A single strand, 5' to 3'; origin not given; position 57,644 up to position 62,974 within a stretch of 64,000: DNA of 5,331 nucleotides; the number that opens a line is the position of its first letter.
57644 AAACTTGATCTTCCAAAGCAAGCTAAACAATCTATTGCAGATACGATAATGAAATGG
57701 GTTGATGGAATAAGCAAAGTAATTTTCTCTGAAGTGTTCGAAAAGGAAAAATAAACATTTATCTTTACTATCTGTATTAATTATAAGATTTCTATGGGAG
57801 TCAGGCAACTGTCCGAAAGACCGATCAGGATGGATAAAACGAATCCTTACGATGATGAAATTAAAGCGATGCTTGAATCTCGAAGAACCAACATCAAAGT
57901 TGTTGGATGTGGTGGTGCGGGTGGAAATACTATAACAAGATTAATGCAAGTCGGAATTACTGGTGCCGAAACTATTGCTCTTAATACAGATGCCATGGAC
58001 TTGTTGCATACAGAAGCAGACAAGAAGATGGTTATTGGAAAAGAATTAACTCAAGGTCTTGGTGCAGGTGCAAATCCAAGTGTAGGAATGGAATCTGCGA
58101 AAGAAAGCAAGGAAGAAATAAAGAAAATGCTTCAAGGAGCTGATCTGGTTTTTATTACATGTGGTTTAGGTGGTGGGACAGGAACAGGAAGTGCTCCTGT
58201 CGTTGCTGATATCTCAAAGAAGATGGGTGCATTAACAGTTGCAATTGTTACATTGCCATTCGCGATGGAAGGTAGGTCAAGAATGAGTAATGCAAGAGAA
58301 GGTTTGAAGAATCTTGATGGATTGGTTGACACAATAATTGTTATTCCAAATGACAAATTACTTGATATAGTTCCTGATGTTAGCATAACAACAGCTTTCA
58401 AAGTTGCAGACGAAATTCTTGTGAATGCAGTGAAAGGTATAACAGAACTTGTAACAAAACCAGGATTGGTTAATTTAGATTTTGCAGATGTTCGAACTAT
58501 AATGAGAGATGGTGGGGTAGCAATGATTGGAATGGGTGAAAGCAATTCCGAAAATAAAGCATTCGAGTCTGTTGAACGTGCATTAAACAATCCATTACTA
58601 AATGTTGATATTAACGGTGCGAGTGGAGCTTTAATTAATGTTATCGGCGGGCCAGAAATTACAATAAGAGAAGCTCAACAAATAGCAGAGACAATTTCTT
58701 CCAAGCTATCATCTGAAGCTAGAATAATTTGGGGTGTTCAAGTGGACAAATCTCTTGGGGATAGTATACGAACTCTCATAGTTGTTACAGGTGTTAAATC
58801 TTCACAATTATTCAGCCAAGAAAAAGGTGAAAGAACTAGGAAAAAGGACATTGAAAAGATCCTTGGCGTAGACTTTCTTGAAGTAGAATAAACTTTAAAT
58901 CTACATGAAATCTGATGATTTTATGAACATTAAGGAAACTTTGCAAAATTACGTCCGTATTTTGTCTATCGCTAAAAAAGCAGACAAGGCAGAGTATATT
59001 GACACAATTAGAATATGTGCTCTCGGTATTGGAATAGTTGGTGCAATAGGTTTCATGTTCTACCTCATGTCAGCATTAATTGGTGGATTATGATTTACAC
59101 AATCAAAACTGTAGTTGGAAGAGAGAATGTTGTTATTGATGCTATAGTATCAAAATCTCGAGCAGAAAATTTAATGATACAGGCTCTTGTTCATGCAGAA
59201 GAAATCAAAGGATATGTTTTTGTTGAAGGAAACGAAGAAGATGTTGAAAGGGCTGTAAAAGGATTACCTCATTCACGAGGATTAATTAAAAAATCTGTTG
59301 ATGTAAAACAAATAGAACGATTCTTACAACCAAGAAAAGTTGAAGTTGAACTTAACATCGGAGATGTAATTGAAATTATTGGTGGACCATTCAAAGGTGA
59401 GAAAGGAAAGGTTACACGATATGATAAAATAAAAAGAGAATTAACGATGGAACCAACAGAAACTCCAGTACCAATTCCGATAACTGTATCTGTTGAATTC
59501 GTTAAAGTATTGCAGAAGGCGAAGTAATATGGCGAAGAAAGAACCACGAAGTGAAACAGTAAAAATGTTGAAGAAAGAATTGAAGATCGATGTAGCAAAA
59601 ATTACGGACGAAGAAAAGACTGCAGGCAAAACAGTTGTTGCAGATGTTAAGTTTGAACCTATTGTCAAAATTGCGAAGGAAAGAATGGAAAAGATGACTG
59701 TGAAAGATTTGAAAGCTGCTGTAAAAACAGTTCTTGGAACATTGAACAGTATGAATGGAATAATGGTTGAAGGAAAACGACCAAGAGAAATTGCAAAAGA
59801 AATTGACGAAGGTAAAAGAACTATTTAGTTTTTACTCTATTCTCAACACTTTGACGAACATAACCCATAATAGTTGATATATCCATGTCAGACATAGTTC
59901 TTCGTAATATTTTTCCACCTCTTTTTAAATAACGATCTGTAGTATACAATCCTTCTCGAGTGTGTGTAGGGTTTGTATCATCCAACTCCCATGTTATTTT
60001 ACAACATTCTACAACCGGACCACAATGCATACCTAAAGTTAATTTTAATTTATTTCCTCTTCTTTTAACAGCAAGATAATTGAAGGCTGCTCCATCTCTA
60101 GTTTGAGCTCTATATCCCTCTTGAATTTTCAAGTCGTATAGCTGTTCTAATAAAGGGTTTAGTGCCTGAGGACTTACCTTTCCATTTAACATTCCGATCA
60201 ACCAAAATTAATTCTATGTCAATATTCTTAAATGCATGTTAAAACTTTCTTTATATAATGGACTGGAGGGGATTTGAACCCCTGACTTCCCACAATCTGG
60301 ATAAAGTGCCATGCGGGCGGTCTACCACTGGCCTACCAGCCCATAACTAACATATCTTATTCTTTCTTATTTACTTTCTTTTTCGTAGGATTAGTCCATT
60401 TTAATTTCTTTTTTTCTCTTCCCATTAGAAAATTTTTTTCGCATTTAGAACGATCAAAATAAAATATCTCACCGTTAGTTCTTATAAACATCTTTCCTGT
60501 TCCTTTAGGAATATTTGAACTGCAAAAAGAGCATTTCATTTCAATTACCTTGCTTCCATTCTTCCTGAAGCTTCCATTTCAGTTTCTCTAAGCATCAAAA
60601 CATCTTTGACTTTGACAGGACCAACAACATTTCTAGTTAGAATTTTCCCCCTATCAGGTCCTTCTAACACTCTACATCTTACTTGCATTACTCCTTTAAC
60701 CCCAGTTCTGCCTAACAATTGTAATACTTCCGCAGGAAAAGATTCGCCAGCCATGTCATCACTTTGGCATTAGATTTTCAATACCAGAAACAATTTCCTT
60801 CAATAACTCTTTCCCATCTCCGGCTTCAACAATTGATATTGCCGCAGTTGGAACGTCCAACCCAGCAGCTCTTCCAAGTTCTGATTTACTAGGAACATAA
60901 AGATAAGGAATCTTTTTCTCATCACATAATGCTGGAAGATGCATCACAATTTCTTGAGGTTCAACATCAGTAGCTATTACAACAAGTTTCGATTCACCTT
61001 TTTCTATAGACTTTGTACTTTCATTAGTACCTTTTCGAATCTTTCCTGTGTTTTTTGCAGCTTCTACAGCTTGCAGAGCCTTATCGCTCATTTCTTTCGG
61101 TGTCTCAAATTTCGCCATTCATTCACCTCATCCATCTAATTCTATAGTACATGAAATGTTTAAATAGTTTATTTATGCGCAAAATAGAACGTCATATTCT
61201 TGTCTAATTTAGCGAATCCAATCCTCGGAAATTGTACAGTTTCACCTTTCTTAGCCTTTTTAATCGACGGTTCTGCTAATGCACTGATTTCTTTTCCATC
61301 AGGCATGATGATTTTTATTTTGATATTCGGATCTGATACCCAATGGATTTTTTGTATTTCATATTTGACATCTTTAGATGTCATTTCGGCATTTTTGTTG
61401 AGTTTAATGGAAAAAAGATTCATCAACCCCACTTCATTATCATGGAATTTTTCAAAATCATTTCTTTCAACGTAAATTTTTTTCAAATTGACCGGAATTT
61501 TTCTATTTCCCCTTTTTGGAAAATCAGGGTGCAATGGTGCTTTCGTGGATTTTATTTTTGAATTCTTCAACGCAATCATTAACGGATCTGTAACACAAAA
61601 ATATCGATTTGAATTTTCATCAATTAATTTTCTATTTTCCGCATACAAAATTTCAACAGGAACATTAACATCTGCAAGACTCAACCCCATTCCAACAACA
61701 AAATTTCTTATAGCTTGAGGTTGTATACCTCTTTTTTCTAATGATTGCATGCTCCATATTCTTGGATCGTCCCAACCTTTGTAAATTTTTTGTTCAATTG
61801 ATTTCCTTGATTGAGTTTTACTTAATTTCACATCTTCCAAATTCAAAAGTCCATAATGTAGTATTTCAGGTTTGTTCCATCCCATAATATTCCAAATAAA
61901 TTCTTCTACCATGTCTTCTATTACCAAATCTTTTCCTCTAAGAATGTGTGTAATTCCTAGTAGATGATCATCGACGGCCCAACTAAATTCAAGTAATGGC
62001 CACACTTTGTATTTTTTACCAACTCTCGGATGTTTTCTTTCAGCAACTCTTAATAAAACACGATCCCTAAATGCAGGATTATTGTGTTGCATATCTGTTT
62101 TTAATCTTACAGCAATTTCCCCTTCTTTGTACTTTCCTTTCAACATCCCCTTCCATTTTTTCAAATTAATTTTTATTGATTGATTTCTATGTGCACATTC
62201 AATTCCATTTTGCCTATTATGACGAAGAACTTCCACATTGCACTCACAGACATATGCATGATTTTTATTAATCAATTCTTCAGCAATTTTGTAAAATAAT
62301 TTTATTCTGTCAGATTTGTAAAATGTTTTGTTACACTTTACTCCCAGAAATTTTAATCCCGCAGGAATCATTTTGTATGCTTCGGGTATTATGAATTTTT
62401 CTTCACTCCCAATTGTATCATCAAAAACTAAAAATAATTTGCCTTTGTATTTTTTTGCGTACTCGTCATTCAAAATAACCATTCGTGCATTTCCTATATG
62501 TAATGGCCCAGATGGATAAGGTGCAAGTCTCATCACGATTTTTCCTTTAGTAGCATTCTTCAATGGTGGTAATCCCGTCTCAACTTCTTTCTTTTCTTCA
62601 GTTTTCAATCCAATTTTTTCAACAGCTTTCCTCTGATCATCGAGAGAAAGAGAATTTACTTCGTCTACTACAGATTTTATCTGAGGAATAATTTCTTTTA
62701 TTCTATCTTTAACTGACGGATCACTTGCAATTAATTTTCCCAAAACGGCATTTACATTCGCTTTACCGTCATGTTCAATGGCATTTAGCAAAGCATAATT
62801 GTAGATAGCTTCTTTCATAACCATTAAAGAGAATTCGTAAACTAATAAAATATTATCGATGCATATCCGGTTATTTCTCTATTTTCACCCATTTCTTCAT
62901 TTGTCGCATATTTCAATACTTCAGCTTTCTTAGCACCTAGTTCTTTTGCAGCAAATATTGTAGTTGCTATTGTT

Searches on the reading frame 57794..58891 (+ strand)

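Call 13: search_protein_families(library=pfam, proteins=[window:57794-58891:+], max_evalue=0.00001)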
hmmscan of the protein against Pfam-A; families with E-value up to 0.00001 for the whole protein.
window:57794-58891:+ (365 aa): 2 families
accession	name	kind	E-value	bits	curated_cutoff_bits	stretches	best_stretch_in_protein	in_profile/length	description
PF00091.31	Tubulin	-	2.2e-47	162.2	33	1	33-193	1-189/190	Tubulin/FtsZ family, GTPase domain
PF12327.13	FtsZ_C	-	6.1e-32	110.2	27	1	241-335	1-95/95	FtsZ family, C-terminal domain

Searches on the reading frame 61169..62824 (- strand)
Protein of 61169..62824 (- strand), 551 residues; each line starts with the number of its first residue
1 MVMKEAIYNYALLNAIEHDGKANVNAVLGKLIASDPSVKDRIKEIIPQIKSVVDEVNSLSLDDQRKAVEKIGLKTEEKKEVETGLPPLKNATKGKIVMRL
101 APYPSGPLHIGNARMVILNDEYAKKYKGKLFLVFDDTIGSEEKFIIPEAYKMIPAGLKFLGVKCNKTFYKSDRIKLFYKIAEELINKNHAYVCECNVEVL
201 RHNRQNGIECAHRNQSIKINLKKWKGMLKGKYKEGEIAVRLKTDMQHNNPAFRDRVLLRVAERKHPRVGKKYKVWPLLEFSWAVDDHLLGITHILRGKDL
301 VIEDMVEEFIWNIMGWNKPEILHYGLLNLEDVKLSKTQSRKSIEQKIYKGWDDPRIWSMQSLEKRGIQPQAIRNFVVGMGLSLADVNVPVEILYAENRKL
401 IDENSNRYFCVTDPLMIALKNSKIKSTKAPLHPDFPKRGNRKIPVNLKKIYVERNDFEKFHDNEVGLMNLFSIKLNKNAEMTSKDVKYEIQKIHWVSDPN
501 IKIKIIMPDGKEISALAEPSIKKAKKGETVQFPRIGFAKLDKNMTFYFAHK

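Call 13: search_protein_families(library=pfam, proteins=[window:61169-62824:-], max_evalue=0.00001)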
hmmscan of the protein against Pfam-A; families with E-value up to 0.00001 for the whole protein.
window:61169-62824:- (551 aa): 3 families
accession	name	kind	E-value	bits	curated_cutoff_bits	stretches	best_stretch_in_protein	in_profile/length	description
PF00749.27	tRNA-synt_1c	-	4.5e-67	226.6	23.4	1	95-400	1-311/314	tRNA synthetases class I (E and Q), catalytic domain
PF03950.23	tRNA-synt_1c_C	-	1.2e-17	64.4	23.9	1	405-486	1-83/91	tRNA synthetases class I (E and Q), anti-codon binding domain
PF20974.2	tRNA-synt_1c_C2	-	5.9e-09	36.9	23.9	1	492-541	1-69/69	tRNA synthetases class I (E and Q), anti-codon binding domain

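Call 104: list_cluster_members(proteins=[P0016, L002:2950-3837:+, L001:3257-4117:-, L001:13011-15200:+, L009:9485-11677:+, window:61169-62824:-, window:36042-38252:+, window:42252-43283:+])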
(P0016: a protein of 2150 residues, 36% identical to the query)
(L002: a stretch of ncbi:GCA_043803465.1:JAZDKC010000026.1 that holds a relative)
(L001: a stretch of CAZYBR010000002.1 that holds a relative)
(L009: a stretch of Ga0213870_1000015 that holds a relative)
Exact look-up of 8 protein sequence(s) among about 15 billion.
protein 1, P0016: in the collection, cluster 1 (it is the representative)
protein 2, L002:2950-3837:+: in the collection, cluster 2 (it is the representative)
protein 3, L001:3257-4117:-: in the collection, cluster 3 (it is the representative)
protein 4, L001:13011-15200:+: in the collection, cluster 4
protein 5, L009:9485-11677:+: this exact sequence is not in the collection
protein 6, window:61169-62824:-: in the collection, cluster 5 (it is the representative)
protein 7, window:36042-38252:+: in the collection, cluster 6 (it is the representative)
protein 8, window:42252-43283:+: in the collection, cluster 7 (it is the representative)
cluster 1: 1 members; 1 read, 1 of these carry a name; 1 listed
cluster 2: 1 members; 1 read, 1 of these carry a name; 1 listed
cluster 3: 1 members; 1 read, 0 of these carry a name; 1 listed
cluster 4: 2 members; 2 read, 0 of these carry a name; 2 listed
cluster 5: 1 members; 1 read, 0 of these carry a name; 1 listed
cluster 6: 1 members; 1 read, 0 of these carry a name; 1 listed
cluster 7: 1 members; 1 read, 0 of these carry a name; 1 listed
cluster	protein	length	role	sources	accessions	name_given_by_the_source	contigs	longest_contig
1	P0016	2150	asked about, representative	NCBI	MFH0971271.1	MAG: toxin TcdB middle/N-terminal domain-containing protein [Candidatus Micrarchaeota ...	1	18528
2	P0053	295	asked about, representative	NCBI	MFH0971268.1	MAG: type II methionyl aminopeptidase [Candidatus Micrarchaeota archaeon]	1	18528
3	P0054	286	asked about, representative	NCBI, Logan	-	-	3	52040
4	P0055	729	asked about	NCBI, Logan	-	-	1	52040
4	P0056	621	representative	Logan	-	-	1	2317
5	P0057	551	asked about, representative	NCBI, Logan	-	-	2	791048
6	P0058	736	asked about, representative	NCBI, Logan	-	-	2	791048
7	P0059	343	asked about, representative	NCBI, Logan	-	-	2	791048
